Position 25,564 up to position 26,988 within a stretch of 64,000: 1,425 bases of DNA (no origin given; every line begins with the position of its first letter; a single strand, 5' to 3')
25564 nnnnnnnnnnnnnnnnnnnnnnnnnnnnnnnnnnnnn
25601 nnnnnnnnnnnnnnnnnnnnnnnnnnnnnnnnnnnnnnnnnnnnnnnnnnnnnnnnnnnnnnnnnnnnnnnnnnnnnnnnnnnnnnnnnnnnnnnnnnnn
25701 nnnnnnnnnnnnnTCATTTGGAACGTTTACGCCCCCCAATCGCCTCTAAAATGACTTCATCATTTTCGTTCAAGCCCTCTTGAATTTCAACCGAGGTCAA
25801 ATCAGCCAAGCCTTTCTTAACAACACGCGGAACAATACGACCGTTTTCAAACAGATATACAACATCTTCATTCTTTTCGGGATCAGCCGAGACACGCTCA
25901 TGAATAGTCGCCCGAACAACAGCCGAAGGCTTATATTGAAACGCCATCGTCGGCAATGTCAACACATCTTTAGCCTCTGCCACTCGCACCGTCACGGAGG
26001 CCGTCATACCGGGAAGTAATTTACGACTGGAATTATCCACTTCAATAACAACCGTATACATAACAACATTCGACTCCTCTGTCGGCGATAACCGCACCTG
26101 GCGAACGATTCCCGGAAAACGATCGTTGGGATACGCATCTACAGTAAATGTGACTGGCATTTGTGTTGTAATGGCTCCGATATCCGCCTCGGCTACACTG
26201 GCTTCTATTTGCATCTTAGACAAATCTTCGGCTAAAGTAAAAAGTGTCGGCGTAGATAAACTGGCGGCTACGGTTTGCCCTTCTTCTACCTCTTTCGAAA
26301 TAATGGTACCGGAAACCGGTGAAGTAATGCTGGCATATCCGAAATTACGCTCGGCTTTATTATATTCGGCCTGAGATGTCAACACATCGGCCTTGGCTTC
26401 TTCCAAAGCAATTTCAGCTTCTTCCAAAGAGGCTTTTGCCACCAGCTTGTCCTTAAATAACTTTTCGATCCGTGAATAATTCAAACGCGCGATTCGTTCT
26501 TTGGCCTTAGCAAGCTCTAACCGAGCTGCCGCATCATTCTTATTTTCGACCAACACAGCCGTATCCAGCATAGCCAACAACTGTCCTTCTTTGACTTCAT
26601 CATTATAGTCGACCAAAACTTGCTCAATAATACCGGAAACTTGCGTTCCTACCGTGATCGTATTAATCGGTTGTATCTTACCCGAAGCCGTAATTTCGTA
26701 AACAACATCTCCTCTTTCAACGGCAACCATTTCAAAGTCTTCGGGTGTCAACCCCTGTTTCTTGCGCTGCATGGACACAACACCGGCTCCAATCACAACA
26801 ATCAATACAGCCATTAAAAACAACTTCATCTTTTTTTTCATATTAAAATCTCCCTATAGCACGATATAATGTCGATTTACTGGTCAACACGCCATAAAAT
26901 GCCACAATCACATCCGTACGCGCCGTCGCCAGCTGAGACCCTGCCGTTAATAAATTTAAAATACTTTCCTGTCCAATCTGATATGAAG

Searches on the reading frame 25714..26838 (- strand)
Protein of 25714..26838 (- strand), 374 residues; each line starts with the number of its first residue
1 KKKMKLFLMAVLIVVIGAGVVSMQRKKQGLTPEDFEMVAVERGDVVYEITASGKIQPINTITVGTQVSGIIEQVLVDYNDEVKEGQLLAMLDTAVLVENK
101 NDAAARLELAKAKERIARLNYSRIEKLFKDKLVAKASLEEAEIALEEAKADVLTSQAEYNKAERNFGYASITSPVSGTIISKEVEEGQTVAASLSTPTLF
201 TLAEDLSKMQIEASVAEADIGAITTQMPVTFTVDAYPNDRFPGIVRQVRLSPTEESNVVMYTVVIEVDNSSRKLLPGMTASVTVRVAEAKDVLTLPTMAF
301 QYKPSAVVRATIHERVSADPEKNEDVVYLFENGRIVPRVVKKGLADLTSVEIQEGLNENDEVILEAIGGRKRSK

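Call 14: search_protein_families(library=pfam, proteins=[window:25714-26838:-], max_evalue=0.001)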
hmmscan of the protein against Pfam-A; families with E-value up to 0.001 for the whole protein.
window:25714-26838:- (374 aa): 4 families
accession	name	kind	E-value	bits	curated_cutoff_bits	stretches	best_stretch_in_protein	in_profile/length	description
PF16576.10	HlyD_D23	-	4.2e-23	82.2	30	1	49-280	6-214/214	Barrel-sandwich domain of CusB or HlyD membrane-fusion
PF13437.12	HlyD_3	-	9.2e-14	52.5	22.2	1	171-277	2-106/106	HlyD family secretion protein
PF13533.13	Biotin_lipoyl_2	-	8.4e-08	32.3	29.8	1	63-92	3-32/32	Biotin-lipoyl like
PF00364.28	Biotin_lipoyl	-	0.00013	22.2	22.1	0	61-91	43-73/73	Biotin-requiring enzyme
